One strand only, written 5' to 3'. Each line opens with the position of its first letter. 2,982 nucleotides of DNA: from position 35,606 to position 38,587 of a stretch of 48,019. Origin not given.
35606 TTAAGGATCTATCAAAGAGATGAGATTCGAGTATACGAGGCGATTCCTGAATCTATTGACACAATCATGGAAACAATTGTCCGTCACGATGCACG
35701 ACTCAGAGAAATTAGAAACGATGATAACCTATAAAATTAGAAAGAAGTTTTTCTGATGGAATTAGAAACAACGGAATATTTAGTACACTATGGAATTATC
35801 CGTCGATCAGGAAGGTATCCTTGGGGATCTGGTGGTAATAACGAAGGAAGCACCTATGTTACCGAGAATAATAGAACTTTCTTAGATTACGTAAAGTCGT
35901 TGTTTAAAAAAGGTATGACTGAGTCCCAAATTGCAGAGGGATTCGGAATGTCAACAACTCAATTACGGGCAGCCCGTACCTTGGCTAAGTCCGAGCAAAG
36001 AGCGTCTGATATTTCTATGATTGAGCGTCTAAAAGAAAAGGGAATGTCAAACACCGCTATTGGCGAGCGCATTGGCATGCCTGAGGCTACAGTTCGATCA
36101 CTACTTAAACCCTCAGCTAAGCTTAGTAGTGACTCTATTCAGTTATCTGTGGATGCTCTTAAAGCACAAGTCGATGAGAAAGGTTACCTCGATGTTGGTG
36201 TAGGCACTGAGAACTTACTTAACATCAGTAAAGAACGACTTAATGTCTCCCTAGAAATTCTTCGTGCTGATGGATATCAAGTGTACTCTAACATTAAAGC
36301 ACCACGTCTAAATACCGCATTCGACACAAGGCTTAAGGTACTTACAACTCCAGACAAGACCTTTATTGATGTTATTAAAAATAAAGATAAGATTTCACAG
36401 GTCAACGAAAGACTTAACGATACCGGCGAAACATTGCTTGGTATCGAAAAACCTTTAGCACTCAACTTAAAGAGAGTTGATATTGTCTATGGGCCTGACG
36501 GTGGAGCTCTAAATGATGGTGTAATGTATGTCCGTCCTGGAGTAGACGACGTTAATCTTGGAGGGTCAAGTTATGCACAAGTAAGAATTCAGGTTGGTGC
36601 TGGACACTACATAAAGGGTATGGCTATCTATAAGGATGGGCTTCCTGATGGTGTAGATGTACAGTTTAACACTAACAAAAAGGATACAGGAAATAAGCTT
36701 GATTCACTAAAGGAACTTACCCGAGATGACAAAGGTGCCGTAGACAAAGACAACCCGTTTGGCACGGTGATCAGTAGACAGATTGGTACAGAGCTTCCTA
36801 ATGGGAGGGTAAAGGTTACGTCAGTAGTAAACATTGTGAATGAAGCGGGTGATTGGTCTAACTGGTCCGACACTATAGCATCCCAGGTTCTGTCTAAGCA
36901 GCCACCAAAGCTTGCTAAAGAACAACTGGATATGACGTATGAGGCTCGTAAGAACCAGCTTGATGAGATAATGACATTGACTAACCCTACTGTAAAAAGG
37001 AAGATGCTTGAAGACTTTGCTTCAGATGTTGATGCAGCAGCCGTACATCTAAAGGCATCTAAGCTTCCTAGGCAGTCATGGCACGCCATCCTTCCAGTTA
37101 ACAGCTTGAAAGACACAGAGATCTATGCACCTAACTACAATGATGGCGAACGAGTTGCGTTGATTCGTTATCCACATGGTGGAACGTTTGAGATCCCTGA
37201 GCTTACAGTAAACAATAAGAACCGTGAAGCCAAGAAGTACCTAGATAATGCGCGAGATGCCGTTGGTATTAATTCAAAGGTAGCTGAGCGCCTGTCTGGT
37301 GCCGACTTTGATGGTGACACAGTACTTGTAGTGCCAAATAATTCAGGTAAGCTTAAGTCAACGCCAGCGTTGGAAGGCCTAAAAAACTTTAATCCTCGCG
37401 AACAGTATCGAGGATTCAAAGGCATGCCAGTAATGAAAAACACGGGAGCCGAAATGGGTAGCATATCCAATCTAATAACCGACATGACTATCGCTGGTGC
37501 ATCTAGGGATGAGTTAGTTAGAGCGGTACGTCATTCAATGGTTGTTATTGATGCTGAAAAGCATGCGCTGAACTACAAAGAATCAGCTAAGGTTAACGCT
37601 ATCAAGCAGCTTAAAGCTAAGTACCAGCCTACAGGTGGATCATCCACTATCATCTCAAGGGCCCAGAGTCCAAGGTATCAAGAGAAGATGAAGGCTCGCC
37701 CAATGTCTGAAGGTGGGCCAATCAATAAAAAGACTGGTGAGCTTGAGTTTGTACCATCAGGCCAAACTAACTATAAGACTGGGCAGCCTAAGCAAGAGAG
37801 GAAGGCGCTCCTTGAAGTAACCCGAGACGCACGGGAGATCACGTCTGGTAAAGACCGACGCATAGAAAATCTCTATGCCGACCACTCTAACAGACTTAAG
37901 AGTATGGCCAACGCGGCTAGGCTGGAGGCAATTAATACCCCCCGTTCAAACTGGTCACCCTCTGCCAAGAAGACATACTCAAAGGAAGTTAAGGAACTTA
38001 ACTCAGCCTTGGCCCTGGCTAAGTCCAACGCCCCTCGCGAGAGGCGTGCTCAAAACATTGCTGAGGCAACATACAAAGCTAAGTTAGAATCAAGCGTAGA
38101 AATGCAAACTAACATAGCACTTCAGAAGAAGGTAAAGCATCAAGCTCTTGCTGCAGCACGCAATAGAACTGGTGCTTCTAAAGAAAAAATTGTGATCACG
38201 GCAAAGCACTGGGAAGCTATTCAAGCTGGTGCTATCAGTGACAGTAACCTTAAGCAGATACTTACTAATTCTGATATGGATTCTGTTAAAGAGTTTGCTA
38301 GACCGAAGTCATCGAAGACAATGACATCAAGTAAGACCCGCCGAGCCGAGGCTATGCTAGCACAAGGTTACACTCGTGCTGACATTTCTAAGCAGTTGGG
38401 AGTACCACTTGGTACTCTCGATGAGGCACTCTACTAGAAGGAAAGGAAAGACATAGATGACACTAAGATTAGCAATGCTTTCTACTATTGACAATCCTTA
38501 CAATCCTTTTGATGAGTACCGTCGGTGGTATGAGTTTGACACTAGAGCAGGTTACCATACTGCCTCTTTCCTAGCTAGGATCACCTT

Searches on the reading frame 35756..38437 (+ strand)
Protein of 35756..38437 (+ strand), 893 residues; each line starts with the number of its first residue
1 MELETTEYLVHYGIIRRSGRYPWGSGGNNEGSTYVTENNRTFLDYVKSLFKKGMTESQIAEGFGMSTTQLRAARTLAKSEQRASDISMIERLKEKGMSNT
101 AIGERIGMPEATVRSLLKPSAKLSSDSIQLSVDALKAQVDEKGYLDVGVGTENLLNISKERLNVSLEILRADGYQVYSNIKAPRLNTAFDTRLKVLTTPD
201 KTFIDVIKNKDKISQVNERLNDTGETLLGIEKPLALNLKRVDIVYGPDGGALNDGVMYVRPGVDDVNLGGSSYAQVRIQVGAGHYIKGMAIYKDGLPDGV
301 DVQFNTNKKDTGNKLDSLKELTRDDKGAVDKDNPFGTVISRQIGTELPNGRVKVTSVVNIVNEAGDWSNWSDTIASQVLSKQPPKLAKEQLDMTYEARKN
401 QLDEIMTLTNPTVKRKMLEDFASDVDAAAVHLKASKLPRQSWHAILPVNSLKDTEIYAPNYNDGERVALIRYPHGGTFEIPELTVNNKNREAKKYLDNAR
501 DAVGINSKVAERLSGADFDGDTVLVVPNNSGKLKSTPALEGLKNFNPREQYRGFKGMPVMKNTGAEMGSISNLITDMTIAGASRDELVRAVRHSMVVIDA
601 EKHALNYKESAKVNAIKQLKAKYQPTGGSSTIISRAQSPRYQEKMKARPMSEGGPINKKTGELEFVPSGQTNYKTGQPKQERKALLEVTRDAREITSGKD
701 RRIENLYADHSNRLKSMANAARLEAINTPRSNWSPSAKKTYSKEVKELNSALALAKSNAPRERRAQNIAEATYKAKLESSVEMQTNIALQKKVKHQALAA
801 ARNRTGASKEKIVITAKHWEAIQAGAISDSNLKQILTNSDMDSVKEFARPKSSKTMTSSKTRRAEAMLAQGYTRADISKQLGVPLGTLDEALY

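Call 9: search_protein_families(library=phrogs, proteins=[window:35756-38437:+], max_evalue=0.00001)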
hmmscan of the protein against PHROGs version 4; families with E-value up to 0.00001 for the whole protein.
window:35756-38437:+ (893 aa): 8 families
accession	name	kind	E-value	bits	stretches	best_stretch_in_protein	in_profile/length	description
phrog_4291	-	DNA, RNA and nucleotide metabolism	0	1160.3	1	3-892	6-905/909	RNA-dependent RNA polymerase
phrog_3855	-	DNA, RNA and nucleotide metabolism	6.9e-10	40.4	0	77-118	60-101/115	HTH DNA binding protein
phrog_664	-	DNA, RNA and nucleotide metabolism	1e-07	33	0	47-115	46-119/210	DNA binding protein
phrog_7061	-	DNA, RNA and nucleotide metabolism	1.5e-07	32.9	0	71-118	20-66/70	HTH DNA binding protein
phrog_8308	-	unknown function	2.4e-07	30.6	1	449-528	484-561/847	-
phrog_20467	-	DNA, RNA and nucleotide metabolism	2.8e-07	31.4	0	84-119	66-101/112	HNH endonuclease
phrog_6831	-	transcription regulation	2.8e-06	28.2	0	86-118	8-40/68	transcriptional regulator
phrog_4779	-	transcription regulation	6.5e-06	27.6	0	91-120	10-39/98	transcriptional regulator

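Call 11: search_dna_similar(query=window:35756-38437:+, collection=phages, mode=protein, max_rows=30)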
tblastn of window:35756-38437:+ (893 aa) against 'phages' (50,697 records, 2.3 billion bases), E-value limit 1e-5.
Records with a match: 250; places in all: 255; records where one place covers at least 80% of the query: 249.
Best place of each record, by identity: <60% 250.
By first word of the organism name: Arthrobacter 95; Gordonia 55; Streptomyces 54; Lactococcus 13; Siphovirus 12; Curtobacterium 7; Rhodococcus 4; Microbacterium 4; Caudovirus 2; Faecalibacterium 2; and 2 more.
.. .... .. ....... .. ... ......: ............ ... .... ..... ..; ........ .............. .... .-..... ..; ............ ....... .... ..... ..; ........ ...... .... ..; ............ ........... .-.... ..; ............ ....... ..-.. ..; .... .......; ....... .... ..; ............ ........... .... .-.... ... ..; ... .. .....
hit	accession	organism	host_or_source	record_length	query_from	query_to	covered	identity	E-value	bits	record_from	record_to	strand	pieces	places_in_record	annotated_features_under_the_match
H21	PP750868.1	Streptomyces phage Scarif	Streptomyces albidoflavus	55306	9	888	99%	51.9%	0e+0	833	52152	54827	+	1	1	RNA-dependent RNA polymerase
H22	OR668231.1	Streptomyces phage Psst4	Streptomyces stelliscabiei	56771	1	892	100%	51.2%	0e+0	816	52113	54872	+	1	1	RNA-dependent RNA polymerase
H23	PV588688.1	Streptomyces phage pSs2407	Streptomyces scabiei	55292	1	892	100%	51.2%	0e+0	816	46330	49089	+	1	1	RNA-dependent RNA polymerase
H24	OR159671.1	Gordonia phage Conley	Gordonia rubripertincta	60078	7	892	99%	51.3%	0e+0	843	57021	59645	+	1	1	89: hypothetical protein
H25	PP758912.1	Gordonia phage Petito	Gordonia rubripertincta NRRL B-16540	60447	7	892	99%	51.3%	0e+0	843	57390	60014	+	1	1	92: helix-turn-helix DNA binding domain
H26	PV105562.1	Streptomyces phage HazuAndZazu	Streptomyces mirabilis NRRL B-2400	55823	1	892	100%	50.9%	0e+0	815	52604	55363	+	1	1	82: helix-turn-helix DNA binding domain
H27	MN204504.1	Streptomyces phage Soshi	Streptomyces griseus ATCC 10137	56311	1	892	100%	50.9%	0e+0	815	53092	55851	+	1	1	84: helix-turn-helix DNA-binding domain protein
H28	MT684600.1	Streptomyces phage TieDye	Streptomyces griseus ATCC 10137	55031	1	892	100%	50.9%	0e+0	812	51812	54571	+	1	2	81: helix-turn-helix DNA-binding domain protein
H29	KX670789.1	Streptomyces phage OlympicHelado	Streptomyces griseus subsp. griseus ...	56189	1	892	100%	50.8%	0e+0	810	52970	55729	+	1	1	HTH DNA binding domain protein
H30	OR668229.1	Streptomyces phage Psst1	Streptomyces stelliscabiei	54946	1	892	100%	50.8%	0e+0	827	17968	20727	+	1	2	RNA-dependent RNA polymerase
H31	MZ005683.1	Gordonia phage Runhaar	Gordonia terrae 3612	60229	3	892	100%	50.8%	0e+0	832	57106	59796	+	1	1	88: hypothetical protein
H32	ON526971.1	Gordonia phage Burley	Gordonia rubripertincta NRRL B-16540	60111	3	892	100%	50.8%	0e+0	832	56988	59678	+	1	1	89: helix-turn-helix DNA binding domain protein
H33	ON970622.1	Gordonia phage Vardy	Gordonia rubripertincta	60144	3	892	100%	50.8%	0e+0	832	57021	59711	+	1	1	89: hypothetical protein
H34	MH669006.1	Streptomyces phage LibertyBell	Streptomyces virginiae ISP-5094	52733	9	892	99%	51.1%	0e+0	835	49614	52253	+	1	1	78: helix-turn-helix DNA-binding domain protein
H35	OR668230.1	Streptomyces phage Psst2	Streptomyces stelliscabiei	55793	1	892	100%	50.6%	0e+0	829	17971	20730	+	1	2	RNA-dependent RNA polymerase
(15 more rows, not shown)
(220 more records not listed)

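Call 12: search_protein_families(library=pfam, proteins=[window:35756-38437:+], max_evalue=0.001)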
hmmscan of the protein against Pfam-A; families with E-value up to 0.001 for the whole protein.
window:35756-38437:+ (893 aa): 5 families
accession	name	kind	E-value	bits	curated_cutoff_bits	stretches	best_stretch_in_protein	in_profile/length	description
PF13384.12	HTH_23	-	1.4e-07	31.5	24.6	0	88-118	10-39/50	Homeodomain-like domain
PF08281.18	Sigma70_r4_2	-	1e-05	25.5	25.7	0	95-117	25-47/54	Sigma-70, region 4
PF20432.4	Xre-like-HTH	-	8.9e-05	23.1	25.8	0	82-127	8-54/63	Antitoxin Xre-like helix-turn-helix domain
PF02796.21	HTH_7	-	0.00011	22.7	23.8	0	43-70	11-38/45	Helix-turn-helix domain of resolvase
PF01381.28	HTH_3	-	0.00025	21.4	23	0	90-117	3-30/55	Helix-turn-helix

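Call 13: find_related_loci(query=window:35756-38437:+, collection=viral_contigs, flank=10000)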
Query window:35756-38437:+ (893 aa) in viral_contigs; peptide patterns used: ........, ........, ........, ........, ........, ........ (x = any residue, [..] = any of these).
21 stretches matched a pattern; 4 encode a relative of the query (tblastn E <= 1e-3); 4 distinct loci.
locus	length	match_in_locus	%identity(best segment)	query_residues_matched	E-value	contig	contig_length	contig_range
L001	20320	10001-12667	50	1-889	0e+0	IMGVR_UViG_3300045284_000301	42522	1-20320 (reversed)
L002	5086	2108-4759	48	1-892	0e+0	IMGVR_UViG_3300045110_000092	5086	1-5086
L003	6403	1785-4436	48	1-892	0e+0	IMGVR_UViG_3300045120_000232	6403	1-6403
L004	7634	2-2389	53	92-892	0e+0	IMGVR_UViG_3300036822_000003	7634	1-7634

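Call 15: search_solved_structures(query=window:35756-38437:+, max_evalue=10, show_alignments=1)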
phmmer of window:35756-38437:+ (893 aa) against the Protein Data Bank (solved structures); distinct sequences matched with E-value up to 10: 2.
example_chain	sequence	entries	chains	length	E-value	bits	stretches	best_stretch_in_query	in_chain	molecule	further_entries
2wag_A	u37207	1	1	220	0.56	11.6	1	281-321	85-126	LYSOZYME, PUTATIVE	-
2elh_A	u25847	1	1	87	1.2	10.6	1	82-137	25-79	CG11849-PA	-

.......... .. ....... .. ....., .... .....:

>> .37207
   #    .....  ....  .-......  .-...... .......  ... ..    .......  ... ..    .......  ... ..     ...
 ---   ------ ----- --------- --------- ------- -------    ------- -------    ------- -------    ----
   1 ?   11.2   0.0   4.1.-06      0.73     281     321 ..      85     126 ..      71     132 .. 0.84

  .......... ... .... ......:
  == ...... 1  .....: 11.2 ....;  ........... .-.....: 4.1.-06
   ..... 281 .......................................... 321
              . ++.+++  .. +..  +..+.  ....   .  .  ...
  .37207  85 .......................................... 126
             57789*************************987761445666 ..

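Call 33: search_dna_similar(query=window:35756-38437:+, collection=phages, mode=protein, max_rows=60, rows=spread)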
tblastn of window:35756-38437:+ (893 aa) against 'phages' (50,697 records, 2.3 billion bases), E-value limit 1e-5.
Records with a match: 250; places in all: 255; records where one place covers at least 80% of the query: 249.
Best place of each record, by identity: <60% 250.
By first word of the organism name: Arthrobacter 95; Gordonia 55; Streptomyces 54; Lactococcus 13; Siphovirus 12; Curtobacterium 7; Rhodococcus 4; Microbacterium 4; Caudovirus 2; Faecalibacterium 2; and 2 more.
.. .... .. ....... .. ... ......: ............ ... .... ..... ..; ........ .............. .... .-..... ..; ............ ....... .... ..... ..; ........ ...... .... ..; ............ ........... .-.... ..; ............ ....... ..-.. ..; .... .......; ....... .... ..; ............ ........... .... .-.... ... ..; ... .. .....
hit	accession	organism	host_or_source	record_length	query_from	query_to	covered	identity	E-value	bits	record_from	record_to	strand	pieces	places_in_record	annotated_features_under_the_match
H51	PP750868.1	Streptomyces phage Scarif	Streptomyces albidoflavus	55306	9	888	99%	51.9%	0e+0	833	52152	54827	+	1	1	RNA-dependent RNA polymerase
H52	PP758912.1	Gordonia phage Petito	Gordonia rubripertincta NRRL B-16540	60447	7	892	99%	51.3%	0e+0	843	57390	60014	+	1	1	92: helix-turn-helix DNA binding domain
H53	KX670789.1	Streptomyces phage OlympicHelado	Streptomyces griseus subsp. griseus ...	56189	1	892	100%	50.8%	0e+0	810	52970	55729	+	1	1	HTH DNA binding domain protein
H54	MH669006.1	Streptomyces phage LibertyBell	Streptomyces virginiae ISP-5094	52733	9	892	99%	51.1%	0e+0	835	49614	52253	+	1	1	78: helix-turn-helix DNA-binding domain protein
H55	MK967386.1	Streptomyces phage Esketit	Streptomyces griseus ATCC 10137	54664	1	892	100%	50.6%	0e+0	808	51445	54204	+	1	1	81: helix-turn-helix DNA-binding domain protein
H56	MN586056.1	Streptomyces phage FidgetOrca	Streptomyces griseus ATCC 10137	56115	1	892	100%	50.6%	0e+0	808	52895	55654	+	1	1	87: helix-turn-helix DNA-binding domain protein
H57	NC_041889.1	Streptomyces phage Rima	Streptomyces azureus NRRL B-2655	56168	1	892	100%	50.6%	0e+0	808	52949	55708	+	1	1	86: RNA-dependent RNA polymerase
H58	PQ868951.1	Curtobacterium phage Pippin15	Curtobacterium flaccumfaciens NRRL ...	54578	1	892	100%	50.6%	0e+0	804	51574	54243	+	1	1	88: helix-turn-helix DNA-binding domain protein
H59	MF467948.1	Streptomyces phage DrGrey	Streptomyces griseus ATCC 10137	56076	1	892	100%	50.5%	0e+0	814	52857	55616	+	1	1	HTH DNA binding domain protein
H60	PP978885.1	Gordonia phage Perkunas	Gordonia rubripertincta NRRL B-16540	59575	7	892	99%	50.6%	0e+0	836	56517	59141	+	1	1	93: hypothetical protein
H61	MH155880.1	Streptomyces phage SendItCS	Streptomyces scabiei RL-34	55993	4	892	100%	50.3%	0e+0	830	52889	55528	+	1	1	85: helix-turn-helix DNA-binding domain protein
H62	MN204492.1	Streptomyces phage GirlPower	Streptomyces griseus ATCC 10137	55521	1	892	100%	50.2%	0e+0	820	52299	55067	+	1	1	78: helix-turn-helix DNA-binding domain protein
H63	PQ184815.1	Gordonia phage Madvan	Gordonia rubripertincta NRRL B-16540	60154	3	892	100%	50.3%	0e+0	828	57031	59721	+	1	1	89: helix-turn-helix DNA binding domain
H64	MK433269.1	Streptomyces phage Madamato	Streptomyces griseus ATCC 10137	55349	1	888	99%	50.4%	0e+0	815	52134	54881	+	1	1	84: helix-turn-helix DNA-binding domain protein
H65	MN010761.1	Gordonia phage Kenosha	Gordonia rubripertincta NRRL B-16540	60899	3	892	100%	50.2%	0e+0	827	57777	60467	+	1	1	89: hypothetical protein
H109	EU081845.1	Lactococcus phage 1706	Lactococcus lactis SMQ-450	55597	3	888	99%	35.3%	3e-142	473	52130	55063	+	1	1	structural protein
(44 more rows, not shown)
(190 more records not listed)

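Call 41: find_homologous_proteins(query=window:35756-38437:+, max_evalue=1e-20)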
Query window:35756-38437:+ (893 aa): 8000 proteins with E <= 1e-20 among 8000 candidates; the best 120 are listed.
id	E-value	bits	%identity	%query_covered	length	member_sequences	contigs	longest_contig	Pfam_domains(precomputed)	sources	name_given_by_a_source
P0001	0.0e+0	1957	100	100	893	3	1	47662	PF13384.13,PF08281.19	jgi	-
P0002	0.0e+0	1221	63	99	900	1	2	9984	PF13384.13,PF13936.13,PF02796.22,PF00196.26,PF08281.19,PF06056.19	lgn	-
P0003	0.0e+0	1155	62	100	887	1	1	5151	PF13384.13,PF02796.22,PF08281.19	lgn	-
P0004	0.0e+0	1151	61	100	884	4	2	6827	PF13384.13,PF08281.19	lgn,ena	-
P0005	0.0e+0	1108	57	100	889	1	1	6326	PF13384.13,PF13936.13,PF02796.22,PF08281.19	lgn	-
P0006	0.0e+0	1097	60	100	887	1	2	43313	PF13384.13,PF02796.22,PF08281.19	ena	-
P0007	0.0e+0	1097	60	100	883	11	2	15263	PF13384.13,PF13518.13,PF02796.22,PF08281.19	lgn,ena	-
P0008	0.0e+0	1084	58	100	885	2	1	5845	PF13384.13,PF08281.19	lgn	-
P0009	0.0e+0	1082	59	100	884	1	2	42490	PF13412.13,PF13384.13,PF13518.13,PF02796.22,PF04545.23,PF08281.19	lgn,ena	-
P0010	0.0e+0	1082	59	99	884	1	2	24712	PF13412.13,PF13384.13,PF13518.13,PF02796.22,PF04545.23,PF08281.19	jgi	jgi:DNA-binding CsgD family transcriptional regulator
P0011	0.0e+0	1080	58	100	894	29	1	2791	PF13384.13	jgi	-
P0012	0.0e+0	1078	57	100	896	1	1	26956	PF13384.13,PF01381.29,PF08281.19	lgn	-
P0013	0.0e+0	1074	59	99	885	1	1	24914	PF13384.13,PF08281.19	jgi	jgi:predicted DNA-binding protein (UPF0251 family)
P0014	0.0e+0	1073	58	100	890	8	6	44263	PF13384.13,PF08281.19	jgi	jgi:hypothetical protein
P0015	0.0e+0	1071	58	100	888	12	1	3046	PF13384.13,PF02796.22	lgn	-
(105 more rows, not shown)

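Call 43: find_encoding_contigs(protein=P0001, flank=10000, max_places=3)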
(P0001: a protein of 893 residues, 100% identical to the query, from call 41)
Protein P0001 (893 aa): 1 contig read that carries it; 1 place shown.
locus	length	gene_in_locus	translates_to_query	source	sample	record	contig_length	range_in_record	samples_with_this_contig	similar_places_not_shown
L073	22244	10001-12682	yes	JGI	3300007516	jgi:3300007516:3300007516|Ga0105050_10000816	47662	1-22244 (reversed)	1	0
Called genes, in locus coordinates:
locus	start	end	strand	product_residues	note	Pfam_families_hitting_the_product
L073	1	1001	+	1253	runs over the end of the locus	PF19263:DUF5906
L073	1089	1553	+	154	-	PF24083:Phage_ssDNA_bind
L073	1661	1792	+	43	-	-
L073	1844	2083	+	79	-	-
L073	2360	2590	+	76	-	-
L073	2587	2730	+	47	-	-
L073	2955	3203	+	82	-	-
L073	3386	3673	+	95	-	-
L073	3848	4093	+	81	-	-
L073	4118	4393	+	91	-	-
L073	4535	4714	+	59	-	-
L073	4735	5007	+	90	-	-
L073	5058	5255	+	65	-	-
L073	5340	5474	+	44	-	-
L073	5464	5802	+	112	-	-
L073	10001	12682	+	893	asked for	PF08281:Sigma70_r4_2 (faint), PF13384:HTH_23 (faint)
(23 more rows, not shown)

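Call 44: find_encoding_contigs(protein=P0006, flank=10000, max_places=2)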
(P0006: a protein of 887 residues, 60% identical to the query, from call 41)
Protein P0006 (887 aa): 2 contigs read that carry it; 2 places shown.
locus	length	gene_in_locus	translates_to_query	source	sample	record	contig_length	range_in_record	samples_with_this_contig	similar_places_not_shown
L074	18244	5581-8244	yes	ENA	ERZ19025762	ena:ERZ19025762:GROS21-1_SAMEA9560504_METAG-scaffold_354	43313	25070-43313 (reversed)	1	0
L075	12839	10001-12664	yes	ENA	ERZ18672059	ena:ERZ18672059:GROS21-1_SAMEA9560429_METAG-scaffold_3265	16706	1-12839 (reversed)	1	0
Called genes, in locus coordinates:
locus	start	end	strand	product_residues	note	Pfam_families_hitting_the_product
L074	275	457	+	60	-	-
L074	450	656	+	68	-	-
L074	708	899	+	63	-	-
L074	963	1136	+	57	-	-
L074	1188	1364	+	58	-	-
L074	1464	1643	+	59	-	-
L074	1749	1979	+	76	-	-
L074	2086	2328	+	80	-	-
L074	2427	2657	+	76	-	-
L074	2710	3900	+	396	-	PF00271:Helicase_C (faint)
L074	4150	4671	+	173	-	PF07463:NUMOD4 (weak)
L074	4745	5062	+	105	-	-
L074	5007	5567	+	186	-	PF10926:DUF2800 (faint)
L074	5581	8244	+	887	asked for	PF02796:HTH_7 (faint), PF08281:Sigma70_r4_2 (faint), PF13384:HTH_23 (faint)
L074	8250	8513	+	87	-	-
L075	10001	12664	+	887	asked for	PF02796:HTH_7 (faint), PF08281:Sigma70_r4_2 (faint), PF13384:HTH_23 (faint)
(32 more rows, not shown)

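Call 63: predict_structure(alignment_id=A1)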
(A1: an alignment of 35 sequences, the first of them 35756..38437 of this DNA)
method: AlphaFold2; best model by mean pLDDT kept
length: 893 residues; sequences in the alignment: 35
mean_pLDDT: 79.0   pTM: 0.65
mean pLDDT of the five models: 79.0, 78.8, 78.3, 77.2, 72.7
residues with pLDDT >= 90: 126; 70-90: 605; 50-70: 126; < 50: 36
segments of 3 or more residues with pLDDT < 50: 1-19, 24-33, 474-477
pLDDT, mean of each block of 10 residues (from residue 1): 44 40 45 57 79 78 70 71 78 83 82 74 67 87 86 80 80 84 73 88 86 76 61 90 89 90 89 91 92 89 90 87 81 78 80 88 77 66 81 86 84 90 86 72 88 91 89 56 90 81 88 76 84 63 70 83 76 77 80 80 84 90 74 75 85 88 87 82 83 75 83 92 91 81 89 83 85 77 64 77 73 82 85 86 76 61 76 65 66 69
secondary structure, 60 per line:
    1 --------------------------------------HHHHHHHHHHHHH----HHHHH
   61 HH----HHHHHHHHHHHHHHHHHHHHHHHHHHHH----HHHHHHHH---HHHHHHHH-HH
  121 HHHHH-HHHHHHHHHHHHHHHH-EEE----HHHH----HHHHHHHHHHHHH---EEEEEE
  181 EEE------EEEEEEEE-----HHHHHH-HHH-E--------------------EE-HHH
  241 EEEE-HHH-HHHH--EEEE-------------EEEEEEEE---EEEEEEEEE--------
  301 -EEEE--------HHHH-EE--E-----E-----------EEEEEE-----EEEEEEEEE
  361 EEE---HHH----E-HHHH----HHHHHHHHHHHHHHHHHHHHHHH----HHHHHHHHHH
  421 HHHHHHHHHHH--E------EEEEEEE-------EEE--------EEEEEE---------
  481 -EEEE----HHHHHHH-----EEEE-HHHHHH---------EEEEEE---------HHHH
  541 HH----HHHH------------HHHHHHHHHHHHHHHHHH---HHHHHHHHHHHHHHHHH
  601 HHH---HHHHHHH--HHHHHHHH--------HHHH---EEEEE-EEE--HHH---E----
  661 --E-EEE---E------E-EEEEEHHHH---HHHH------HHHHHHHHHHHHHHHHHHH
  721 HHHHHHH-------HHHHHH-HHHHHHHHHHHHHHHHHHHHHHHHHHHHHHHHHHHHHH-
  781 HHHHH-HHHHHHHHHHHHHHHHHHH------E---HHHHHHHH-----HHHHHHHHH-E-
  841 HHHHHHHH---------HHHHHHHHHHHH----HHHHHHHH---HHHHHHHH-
elements in order (helices of 4 or more, strands of 3 or more residues): H39-51 H56-62 H67-94 H99-106 H110-117 H119-125 H127-142 E144-146 H151-154 H159-171 E175-183 E190-197 H203-208 E241-244 H250-253 E256-259 E273-280 E284-292 E302-305 H314-317 E341-346 E352-363 H376-379 H384-406 H411-431 E441-447 E455-457 E466-471 E482-485 H490-496 E502-505 H507-512 E522-527 H537-542 H547-550 H563-580 H584-603 H607-613 H616-623 H632-635 E639-643 E645-647 E665-667 E680-684 H685-688 H692-695 H702-727 H735-740 H742-779 H781-785 H787-805 H816-823 H829-837 H841-848 H858-869 H874-881 H885-892
